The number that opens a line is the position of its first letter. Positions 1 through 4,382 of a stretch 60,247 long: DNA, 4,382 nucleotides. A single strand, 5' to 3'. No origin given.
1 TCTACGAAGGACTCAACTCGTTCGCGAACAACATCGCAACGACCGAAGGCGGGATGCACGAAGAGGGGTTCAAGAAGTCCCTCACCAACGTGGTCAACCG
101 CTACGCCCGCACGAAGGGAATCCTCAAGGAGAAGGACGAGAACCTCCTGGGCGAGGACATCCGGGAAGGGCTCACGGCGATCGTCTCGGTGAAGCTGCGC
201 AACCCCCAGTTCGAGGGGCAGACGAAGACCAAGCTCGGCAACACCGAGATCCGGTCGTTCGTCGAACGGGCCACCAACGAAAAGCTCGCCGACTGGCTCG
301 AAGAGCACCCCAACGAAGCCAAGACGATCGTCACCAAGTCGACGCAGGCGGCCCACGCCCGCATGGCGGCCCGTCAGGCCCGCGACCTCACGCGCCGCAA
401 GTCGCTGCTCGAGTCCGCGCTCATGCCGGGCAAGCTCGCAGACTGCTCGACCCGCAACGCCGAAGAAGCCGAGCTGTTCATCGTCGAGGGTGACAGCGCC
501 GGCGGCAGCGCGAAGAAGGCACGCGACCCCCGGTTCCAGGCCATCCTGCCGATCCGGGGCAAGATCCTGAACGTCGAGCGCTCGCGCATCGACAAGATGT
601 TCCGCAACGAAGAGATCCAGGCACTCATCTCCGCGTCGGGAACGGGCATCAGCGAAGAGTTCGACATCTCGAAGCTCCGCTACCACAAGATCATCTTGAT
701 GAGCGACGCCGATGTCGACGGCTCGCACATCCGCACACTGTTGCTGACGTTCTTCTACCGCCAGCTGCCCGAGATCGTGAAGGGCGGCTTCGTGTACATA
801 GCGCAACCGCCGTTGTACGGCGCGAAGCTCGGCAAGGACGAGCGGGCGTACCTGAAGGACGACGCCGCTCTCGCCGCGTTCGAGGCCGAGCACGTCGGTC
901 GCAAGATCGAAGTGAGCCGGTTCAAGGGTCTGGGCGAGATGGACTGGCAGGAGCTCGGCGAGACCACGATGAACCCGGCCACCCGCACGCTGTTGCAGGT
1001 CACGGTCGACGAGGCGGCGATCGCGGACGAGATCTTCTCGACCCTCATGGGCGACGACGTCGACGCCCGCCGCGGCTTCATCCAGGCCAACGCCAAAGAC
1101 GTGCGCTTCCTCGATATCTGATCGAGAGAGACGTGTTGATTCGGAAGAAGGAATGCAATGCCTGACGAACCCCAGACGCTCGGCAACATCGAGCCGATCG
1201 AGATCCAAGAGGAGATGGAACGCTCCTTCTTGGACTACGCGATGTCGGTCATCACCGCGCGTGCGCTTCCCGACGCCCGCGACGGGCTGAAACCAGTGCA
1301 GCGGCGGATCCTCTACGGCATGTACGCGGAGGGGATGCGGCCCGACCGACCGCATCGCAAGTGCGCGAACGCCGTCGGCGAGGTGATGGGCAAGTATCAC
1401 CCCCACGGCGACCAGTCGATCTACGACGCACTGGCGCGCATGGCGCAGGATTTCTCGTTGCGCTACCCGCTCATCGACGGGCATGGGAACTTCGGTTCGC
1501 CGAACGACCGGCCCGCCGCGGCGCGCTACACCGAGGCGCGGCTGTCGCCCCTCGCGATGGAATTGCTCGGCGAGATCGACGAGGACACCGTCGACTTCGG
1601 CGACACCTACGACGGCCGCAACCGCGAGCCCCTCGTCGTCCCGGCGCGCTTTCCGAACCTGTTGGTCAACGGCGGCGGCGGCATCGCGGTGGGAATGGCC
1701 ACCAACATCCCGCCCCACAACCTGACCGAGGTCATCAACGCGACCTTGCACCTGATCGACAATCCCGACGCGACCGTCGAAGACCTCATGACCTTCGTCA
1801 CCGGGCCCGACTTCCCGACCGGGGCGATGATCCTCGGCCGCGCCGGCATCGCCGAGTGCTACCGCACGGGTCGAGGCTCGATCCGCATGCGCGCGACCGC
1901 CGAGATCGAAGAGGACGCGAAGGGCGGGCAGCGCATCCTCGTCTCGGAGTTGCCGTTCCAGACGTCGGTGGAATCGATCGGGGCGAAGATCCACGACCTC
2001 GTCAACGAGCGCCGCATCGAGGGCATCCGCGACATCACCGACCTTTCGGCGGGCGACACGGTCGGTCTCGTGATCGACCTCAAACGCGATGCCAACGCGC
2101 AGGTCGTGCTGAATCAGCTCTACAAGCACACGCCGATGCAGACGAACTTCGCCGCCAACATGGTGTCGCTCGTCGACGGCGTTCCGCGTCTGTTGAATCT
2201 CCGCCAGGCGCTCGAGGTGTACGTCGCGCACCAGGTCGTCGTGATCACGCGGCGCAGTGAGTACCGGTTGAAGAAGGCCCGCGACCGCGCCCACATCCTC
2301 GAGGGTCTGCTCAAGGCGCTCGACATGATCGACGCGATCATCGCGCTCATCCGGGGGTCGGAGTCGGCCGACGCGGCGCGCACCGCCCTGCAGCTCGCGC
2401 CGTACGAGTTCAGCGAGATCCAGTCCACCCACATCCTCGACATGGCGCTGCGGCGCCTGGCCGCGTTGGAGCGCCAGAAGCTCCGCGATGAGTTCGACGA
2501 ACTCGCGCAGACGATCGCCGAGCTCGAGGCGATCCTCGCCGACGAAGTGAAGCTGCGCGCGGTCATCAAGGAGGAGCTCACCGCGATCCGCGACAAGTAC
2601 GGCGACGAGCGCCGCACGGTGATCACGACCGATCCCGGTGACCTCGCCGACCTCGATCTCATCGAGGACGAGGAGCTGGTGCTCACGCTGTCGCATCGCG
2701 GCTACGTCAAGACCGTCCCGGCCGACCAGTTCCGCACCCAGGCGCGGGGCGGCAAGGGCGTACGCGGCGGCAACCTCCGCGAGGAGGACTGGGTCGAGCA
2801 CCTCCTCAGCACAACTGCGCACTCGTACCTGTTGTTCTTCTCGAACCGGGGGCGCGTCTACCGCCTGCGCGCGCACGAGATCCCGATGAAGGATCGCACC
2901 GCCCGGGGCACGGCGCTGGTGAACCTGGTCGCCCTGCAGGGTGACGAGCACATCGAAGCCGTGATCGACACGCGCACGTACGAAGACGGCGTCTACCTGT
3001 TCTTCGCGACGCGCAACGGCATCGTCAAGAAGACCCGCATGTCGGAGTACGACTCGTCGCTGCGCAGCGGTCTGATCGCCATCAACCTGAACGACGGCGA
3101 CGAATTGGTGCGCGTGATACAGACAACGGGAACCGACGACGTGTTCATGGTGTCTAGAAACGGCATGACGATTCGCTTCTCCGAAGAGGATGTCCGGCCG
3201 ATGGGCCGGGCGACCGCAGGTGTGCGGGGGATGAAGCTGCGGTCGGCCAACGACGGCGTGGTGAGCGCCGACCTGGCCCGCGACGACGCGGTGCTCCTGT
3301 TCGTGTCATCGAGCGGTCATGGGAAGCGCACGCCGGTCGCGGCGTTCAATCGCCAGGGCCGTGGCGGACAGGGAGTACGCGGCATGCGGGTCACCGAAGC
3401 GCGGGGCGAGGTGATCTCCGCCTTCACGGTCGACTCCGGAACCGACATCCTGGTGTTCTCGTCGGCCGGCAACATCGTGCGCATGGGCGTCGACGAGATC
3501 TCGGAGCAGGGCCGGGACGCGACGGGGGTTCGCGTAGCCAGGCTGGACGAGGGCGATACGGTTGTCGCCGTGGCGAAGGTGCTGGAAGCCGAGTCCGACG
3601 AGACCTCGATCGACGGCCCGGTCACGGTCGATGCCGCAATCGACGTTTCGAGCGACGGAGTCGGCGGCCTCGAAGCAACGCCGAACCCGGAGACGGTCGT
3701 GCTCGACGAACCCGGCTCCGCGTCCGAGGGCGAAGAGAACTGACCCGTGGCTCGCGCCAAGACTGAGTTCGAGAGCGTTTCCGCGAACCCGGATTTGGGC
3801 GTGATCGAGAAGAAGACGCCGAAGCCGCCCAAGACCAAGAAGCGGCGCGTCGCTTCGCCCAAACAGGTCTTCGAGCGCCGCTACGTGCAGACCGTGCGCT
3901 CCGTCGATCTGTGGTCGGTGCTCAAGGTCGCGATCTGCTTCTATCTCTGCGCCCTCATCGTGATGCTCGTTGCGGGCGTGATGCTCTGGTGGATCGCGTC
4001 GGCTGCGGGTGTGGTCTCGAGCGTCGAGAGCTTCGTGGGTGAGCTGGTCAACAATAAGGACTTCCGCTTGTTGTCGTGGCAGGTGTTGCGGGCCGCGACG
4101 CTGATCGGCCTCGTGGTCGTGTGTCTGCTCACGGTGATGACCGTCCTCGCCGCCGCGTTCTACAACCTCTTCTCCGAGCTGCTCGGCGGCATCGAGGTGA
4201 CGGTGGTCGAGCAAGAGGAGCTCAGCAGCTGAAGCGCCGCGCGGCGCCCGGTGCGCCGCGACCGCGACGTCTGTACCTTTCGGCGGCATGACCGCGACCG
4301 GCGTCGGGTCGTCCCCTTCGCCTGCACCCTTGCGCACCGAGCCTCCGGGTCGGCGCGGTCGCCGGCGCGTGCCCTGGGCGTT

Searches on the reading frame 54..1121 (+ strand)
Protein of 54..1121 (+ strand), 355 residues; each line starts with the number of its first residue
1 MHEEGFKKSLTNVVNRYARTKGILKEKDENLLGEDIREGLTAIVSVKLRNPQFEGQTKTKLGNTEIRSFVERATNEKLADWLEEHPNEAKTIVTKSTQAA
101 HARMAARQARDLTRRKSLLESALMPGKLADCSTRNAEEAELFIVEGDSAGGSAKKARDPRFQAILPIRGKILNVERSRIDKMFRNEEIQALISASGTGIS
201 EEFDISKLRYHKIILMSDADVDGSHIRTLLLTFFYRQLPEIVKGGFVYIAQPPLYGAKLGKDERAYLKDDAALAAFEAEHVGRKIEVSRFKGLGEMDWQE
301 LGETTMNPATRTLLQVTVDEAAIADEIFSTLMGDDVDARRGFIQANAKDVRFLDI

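Call 64: search_protein_families(library=pfam, proteins=[window:54-1121:+], max_evalue=0.00001)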
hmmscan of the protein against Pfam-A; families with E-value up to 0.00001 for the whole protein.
window:54-1121:+ (355 aa): 3 families
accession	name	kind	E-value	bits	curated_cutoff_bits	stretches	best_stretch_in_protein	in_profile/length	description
PF00204.31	DNA_gyraseB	-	7e-40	136.8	27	1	2-111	63-172/173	DNA gyrase B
PF00986.26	DNA_gyraseB_C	-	1.2e-26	93.1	29.8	1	283-344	2-63/63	DNA gyrase B subunit, carboxyl terminus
PF01751.28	Toprim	-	3.6e-19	69.2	23.1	1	140-251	1-95/96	Toprim domain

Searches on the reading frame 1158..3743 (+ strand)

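Call 64: search_protein_families(library=pfam, proteins=[window:1158-3743:+], max_evalue=0.00001)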
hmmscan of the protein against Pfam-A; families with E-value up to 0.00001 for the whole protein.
window:1158-3743:+ (861 aa): 2 families
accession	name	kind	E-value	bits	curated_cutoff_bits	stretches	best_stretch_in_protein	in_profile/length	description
PF00521.26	DNA_topoisoIV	-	7.2e-154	513.2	31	1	35-474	1-431/432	DNA gyrase/topoisomerase IV, subunit A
PF03989.18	DNA_gyraseA_C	-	4.6e-74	244.1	27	6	763-808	2-47/48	DNA gyrase C-terminal domain, beta-propeller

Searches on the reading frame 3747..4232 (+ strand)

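Call 64: search_protein_families(library=pfam, proteins=[window:3747-4232:+], max_evalue=0.00001)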
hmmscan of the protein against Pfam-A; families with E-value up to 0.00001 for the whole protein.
window:3747-4232:+ (161 aa): 1 family
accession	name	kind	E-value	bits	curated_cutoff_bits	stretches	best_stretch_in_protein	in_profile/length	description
PF12089.13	DUF3566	-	1.7e-23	83.7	22.2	1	44-154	2-117/118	Transmembrane domain of unknown function (DUF3566)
